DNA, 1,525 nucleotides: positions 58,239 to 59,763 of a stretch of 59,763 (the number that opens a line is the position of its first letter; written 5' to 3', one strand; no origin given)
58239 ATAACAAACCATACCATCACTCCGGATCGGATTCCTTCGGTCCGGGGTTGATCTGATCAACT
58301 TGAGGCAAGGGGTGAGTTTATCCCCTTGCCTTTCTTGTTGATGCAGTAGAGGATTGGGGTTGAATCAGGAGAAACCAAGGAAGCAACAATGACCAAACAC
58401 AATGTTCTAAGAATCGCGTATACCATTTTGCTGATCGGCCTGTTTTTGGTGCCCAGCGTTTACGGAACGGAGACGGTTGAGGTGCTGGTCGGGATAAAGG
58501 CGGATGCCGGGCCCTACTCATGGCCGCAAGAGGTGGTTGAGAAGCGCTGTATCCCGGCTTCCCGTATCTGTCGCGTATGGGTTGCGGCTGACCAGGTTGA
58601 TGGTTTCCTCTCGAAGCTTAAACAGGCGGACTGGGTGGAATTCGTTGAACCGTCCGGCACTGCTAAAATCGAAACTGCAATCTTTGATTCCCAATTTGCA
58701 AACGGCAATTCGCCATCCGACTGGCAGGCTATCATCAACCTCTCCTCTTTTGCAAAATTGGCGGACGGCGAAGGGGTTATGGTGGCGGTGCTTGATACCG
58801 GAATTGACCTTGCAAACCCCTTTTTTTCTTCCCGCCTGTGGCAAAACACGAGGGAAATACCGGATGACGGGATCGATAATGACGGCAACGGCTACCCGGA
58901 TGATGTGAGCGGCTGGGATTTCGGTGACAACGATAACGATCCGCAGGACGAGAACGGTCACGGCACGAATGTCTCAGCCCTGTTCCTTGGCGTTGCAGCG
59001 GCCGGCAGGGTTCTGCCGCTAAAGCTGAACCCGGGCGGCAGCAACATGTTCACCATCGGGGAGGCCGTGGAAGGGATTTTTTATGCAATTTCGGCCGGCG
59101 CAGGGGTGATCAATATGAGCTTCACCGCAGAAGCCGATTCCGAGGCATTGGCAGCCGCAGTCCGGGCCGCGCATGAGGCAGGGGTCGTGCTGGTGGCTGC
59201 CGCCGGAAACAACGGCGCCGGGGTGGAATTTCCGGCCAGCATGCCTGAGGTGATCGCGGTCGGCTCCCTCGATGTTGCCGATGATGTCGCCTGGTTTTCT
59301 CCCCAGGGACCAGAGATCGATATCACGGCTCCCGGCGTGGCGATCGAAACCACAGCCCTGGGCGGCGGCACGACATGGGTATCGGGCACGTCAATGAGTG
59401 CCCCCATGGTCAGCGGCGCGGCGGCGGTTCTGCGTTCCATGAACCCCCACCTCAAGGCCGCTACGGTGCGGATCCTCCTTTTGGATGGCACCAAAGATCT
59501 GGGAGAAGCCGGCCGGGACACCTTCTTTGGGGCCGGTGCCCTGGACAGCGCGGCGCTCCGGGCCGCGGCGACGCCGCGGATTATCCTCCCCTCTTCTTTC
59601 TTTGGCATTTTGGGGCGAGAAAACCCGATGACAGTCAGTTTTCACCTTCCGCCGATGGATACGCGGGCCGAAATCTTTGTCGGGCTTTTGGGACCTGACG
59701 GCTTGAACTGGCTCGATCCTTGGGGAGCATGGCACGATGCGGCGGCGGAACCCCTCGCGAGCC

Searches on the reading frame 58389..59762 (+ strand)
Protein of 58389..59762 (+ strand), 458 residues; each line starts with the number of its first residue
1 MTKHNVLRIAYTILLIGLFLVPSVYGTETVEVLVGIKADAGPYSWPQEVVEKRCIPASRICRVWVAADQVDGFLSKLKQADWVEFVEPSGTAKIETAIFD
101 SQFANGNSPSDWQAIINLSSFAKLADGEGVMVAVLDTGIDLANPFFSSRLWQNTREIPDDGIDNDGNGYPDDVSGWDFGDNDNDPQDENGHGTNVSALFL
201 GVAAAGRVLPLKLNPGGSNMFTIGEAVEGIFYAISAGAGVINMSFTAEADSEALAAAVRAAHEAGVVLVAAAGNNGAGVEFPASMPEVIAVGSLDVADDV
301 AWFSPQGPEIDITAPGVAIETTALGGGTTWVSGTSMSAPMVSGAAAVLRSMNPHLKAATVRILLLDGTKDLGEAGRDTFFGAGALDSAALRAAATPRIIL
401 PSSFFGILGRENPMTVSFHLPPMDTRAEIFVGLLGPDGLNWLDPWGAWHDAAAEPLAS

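Call 8: search_protein_families(library=pfam, proteins=[window:58389-59762:+], max_evalue=0.001)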
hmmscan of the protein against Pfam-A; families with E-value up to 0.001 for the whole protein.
window:58389-59762:+ (458 aa): 1 family
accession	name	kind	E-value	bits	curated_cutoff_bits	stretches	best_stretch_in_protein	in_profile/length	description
PF00082.27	Peptidase_S8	-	3.4e-48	164.9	21.8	1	127-383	1-288/288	Subtilase family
